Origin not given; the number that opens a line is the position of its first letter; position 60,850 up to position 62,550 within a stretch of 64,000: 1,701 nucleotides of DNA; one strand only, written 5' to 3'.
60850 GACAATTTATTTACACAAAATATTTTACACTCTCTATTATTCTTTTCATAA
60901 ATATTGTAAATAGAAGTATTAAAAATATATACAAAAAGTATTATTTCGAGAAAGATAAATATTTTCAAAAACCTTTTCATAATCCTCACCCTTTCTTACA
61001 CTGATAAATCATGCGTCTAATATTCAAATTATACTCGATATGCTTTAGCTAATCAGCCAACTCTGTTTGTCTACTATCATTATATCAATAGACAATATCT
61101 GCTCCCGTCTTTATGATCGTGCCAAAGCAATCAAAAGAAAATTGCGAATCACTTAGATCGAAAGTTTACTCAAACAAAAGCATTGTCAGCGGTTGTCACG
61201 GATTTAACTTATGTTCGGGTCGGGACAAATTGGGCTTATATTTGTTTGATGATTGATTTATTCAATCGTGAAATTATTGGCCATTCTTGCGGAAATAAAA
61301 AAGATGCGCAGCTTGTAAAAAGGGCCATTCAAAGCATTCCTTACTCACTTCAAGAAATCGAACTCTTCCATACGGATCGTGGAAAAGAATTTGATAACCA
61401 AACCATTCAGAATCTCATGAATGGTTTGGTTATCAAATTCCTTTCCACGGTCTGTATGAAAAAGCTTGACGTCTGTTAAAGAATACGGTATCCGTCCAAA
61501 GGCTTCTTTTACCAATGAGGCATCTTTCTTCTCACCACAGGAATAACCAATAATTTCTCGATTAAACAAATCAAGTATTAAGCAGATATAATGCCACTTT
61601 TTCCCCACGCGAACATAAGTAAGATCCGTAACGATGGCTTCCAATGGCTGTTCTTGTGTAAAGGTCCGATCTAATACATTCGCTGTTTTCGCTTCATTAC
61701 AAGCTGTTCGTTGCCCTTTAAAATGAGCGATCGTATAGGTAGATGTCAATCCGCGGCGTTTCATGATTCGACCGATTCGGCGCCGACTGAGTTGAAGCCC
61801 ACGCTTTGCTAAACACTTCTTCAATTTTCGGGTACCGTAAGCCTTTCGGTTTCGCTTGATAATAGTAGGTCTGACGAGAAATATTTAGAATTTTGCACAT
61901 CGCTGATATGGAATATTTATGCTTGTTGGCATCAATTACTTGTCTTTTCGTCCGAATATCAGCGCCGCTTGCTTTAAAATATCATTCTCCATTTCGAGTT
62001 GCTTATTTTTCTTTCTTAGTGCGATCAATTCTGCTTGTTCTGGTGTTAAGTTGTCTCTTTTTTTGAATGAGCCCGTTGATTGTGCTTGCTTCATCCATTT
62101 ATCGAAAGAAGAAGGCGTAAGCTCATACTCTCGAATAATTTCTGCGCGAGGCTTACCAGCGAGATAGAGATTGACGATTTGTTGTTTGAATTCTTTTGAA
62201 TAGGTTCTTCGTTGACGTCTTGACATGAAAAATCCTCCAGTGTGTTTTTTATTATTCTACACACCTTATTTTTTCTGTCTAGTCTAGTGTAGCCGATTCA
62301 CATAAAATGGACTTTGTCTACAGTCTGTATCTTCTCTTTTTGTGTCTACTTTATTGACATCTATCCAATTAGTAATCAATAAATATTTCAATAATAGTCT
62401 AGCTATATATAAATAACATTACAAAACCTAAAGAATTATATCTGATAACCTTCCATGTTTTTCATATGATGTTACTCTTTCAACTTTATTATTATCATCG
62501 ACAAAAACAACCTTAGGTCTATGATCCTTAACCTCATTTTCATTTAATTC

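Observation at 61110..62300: Head-to-head palindromic junction between two diverged IS3 orfB copies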

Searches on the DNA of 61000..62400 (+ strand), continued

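Call 16: get_annotated_region(hit=H42, flank=1500)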
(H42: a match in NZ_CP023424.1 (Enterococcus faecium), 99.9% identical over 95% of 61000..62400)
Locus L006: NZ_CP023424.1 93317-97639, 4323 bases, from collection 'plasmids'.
description: Enterococcus faecium strain K60-39 plasmid pTT39_p1, complete sequence
organism: Enterococcus faecium (NCBI taxid 1352)
taxonomy: Bacteria; Bacillota; Bacilli; Lactobacillales; Enterococcaceae; Enterococcus; Enterococcus faecium
host: -; source: Homo sapiens,blood; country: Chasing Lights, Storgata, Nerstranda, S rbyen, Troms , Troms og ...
typing (MOB-suite, as given by PLSDB): conjugative; replicon rep_cluster_893; relaxase MOBP; mating-pair formation MPF_T
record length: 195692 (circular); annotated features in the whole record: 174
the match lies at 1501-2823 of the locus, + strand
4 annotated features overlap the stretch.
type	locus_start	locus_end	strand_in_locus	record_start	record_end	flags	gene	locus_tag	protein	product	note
CDS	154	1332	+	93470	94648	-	-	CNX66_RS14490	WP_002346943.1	IS256-like element ISEf1 family transposase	GO:0006313 - DNA transposition [Evidence IEA]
CDS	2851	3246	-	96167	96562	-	panD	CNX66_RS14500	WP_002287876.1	aspartate 1-decarboxylase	GO:0015940 - pantothenate biosynthetic process [Evidence IEA]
CDS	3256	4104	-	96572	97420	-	panC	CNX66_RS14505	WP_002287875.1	pantoate--beta-alanine ligase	GO:0015940 - pantothenate biosynthetic process [Evidence IEA]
CDS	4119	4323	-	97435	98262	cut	panB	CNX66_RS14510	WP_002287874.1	3-methyl-2-oxobutanoate hydroxymethyltransferase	GO:0015940 - pantothenate biosynthetic process [Evidence IEA]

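Call 21: search_dna_similar(query=L004:4647-5200:+, collection=plasmids, mode=near, max_rows=40, rows=spread)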
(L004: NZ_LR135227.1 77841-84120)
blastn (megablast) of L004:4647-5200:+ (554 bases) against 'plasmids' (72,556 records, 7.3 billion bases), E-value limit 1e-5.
Records with a match: 252; places in all: 429; records where one place covers at least 80% of the query: 3.
Best place of each record, by identity: >=99% 159; 95-99% 93.
By first word of the organism name: Enterococcus 252.
By predicted mobility (MOB-suite, as given by PLSDB): conjugative 141; non-mobilizable 92; mobilizable 19.
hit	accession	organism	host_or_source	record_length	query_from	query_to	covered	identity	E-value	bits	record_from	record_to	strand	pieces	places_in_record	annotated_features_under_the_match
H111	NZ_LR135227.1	Enterococcus faecium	-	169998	1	554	100%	100.0%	0e+0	1024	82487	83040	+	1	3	none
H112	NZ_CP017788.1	Enterococcus faecium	Homo sapiens,wound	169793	480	554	14%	100.0%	4e-30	139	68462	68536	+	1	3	none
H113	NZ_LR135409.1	Enterococcus faecium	-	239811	480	554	14%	100.0%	4e-30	139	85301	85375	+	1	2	none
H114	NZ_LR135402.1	Enterococcus faecium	-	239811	480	554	14%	100.0%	4e-30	139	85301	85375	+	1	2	none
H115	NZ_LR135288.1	Enterococcus faecium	-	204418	480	554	14%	100.0%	4e-30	139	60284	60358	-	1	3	none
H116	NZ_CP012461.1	Enterococcus faecium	Homo sapiens,human blood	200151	480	554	14%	100.0%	4e-30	139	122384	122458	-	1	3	none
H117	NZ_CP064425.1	Enterococcus faecium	Homo sapiens,Rectal Swab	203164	480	554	14%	100.0%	4e-30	139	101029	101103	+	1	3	none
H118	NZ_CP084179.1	Enterococcus faecium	Homo sapiens,hematoma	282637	480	554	14%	100.0%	4e-30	139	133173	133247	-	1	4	none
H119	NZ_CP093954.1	Enterococcus faecium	Homo sapiens,urine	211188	480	554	14%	100.0%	4e-30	139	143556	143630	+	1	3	none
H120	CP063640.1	Enterococcus faecium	Homo sapiens,rectal swab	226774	480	554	14%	100.0%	4e-30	139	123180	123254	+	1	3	none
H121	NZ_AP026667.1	Enterococcus faecium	Homo sapiens,urine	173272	480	554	14%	100.0%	4e-30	139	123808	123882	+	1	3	none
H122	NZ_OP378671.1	Enterococcus faecium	-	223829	480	554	14%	100.0%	4e-30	139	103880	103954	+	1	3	none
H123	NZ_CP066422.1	Enterococcus faecium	Homo sapiens,cell culture,rectal swab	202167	480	554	14%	100.0%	4e-30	139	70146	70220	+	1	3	none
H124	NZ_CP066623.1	Enterococcus faecium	Homo sapiens,cell culture,rectal swab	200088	480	554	14%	100.0%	4e-30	139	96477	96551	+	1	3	none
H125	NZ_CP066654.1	Enterococcus faecium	Homo sapiens,cell culture,rectal swab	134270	480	554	14%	100.0%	4e-30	139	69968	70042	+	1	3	none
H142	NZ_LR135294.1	Enterococcus faecium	-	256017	467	506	7%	100.0%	1e-10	75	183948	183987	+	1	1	IS256 family transposase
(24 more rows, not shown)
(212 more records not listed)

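Call 22: search_dna_similar(query=L004:4647-5200:+, collection=plasmids, mode=near, max_rows=8, rows=best)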
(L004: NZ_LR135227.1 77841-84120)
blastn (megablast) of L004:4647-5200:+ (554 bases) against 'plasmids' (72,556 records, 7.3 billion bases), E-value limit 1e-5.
Records with a match: 252; places in all: 429; records where one place covers at least 80% of the query: 3.
Best place of each record, by identity: >=99% 159; 95-99% 93.
By first word of the organism name: Enterococcus 252.
By predicted mobility (MOB-suite, as given by PLSDB): conjugative 141; non-mobilizable 92; mobilizable 19.
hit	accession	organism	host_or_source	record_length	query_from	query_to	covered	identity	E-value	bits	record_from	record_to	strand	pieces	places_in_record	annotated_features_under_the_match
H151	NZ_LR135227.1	Enterococcus faecium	-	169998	1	554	100%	100.0%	0e+0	1024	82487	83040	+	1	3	none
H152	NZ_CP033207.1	Enterococcus faecium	Homo sapiens,urine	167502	1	552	100%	99.6%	0e+0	1009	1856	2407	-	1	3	none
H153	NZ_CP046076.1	Enterococcus faecium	Homo sapiens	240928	1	549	99%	100.0%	0e+0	1014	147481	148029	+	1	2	none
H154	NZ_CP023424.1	Enterococcus faecium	Homo sapiens,blood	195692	480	554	14%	100.0%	4e-30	139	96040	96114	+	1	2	none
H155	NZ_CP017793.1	Enterococcus faecium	Homo sapiens,Peritoneal fluid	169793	480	554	14%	100.0%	4e-30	139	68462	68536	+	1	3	none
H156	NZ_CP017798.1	Enterococcus faecium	Homo sapiens,Peritoneal fluid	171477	480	554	14%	100.0%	4e-30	139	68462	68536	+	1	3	none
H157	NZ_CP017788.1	Enterococcus faecium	Homo sapiens,wound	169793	480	554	14%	100.0%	4e-30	139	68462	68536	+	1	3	none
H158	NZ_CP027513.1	Enterococcus faecium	Homo sapiens,blood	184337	480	554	14%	100.0%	4e-30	139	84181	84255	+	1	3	none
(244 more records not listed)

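Call 23: get_annotated_region(hit=H152, flank=3500)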
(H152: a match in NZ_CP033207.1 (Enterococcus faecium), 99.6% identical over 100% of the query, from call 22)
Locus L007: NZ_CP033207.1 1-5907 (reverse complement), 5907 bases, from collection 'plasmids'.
description: Enterococcus faecium strain RBWH1 plasmid pRBWH1.1, complete sequence
organism: Enterococcus faecium (NCBI taxid 1352)
taxonomy: Bacteria; Bacillota; Bacilli; Lactobacillales; Enterococcaceae; Enterococcus; Enterococcus faecium
host: -; source: Homo sapiens,urine; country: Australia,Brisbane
typing (MOB-suite, as given by PLSDB): non-mobilizable; replicon rep_cluster_893
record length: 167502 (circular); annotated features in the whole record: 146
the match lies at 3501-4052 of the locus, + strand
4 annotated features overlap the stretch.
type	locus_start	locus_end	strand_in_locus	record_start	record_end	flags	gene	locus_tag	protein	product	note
CDS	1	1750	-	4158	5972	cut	-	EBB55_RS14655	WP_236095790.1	hypothetical protein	-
CDS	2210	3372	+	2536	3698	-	-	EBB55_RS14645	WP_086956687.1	IS3 family transposase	-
CDS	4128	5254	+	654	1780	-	-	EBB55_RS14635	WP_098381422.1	IS3 family transposase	-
CDS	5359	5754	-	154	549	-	panD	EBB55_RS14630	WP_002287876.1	aspartate 1-decarboxylase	GO:0015940 - pantothenate biosynthetic process [Evidence IEA]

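Call 24: get_annotated_region(hit=H153, flank=3500)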
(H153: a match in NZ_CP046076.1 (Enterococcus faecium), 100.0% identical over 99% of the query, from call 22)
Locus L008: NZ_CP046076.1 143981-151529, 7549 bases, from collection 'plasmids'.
description: Enterococcus faecium strain VRE plasmid p5_03A17012, complete sequence
organism: Enterococcus faecium (NCBI taxid 1352)
taxonomy: Bacteria; Bacillota; Bacilli; Lactobacillales; Enterococcaceae; Enterococcus; Enterococcus faecium
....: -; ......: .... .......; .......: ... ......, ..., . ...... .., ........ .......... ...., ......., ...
typing (MOB-suite, as given by PLSDB): conjugative; replicon rep_cluster_893; relaxase MOBP,MOBP,MOBT,MOBV; mating-pair formation MPF_T
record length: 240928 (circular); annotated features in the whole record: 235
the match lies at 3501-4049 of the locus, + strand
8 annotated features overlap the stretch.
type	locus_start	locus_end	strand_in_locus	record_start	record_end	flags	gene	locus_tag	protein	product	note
CDS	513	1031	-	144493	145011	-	-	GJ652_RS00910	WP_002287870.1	ClbS/DfsB family four-helix bundle protein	-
CDS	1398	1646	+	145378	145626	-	-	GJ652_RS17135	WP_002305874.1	hypothetical protein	-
CDS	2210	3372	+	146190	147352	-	-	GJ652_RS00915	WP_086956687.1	IS3 family transposase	-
CDS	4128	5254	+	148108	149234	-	-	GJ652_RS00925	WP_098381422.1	IS3 family transposase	-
CDS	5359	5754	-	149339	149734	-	panD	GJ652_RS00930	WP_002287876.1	aspartate 1-decarboxylase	GO:0015940 - pantothenate biosynthetic process [Evidence IEA]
CDS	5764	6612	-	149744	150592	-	panC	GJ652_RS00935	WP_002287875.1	pantoate--beta-alanine ligase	GO:0015940 - pantothenate biosynthetic process [Evidence IEA]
CDS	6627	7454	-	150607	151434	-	panB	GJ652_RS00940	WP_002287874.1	3-methyl-2-oxobutanoate hydroxymethyltransferase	GO:0015940 - pantothenate biosynthetic process [Evidence IEA]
CDS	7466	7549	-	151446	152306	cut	-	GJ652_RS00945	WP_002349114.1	Rossmann-like and DUF2520 domain-containing protein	-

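Call 25: search_dna_similar(query=window:61340-61480:+, collection=plasmids, mode=near, max_rows=10, rows=spread)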
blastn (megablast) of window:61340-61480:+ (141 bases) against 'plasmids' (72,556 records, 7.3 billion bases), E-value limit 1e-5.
Records with a match: 246; places in all: 483; records where one place covers at least 80% of the query: 78.
Best place of each record, by identity: >=99% 96; 95-99% 150.
By first word of the organism name: Enterococcus 246.
By predicted mobility (MOB-suite, as given by PLSDB): conjugative 141; non-mobilizable 86; mobilizable 19.
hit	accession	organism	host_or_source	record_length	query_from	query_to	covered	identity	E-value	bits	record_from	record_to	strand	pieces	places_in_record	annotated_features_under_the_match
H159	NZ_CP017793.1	Enterococcus faecium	Homo sapiens,Peritoneal fluid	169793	1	141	100%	100.0%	2e-67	261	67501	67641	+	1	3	none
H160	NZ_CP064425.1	Enterococcus faecium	Homo sapiens,Rectal Swab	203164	1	141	100%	100.0%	2e-67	261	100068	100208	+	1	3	none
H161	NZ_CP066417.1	Enterococcus faecium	Homo sapiens,cell culture,rectal swab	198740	1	141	100%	100.0%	2e-67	261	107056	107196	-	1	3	none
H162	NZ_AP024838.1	Enterococcus faecium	Homo sapiens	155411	61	141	57%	100.0%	4e-34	150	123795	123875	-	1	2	IS3-like element ISEfa8 family transposase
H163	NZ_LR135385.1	Enterococcus faecium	-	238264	61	141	57%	98.8%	2e-32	145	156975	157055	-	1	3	IS3-like element ISEfa8 family transposase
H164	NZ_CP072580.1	Enterococcus faecium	Homo sapiens,blood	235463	61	141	57%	98.8%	2e-32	145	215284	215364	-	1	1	IS3-like element ISEfa8 family transposase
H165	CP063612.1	Enterococcus faecium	Homo sapiens,rectal swab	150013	61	141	57%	98.8%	2e-32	145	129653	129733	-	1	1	IS3 family transposase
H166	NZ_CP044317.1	Enterococcus faecium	Homo sapiens,Rectal swab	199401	61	141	57%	98.8%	2e-32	145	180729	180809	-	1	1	IS3-like element ISEfa8 family transposase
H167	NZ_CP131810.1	Enterococcus faecium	Homo sapiens,culture,blood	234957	61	141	57%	98.8%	2e-32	145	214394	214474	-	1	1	IS3-like element ISEfa8 family transposase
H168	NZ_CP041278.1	Enterococcus faecium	Homo sapiens,feces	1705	61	107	33%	100.0%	3e-15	88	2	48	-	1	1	IS3 family transposase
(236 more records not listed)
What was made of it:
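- On Assembly artefact: Present at 100% identity in 78 complete plasmid records (call 25).
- The 141-bp centre is intact in 78 records (call 25).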
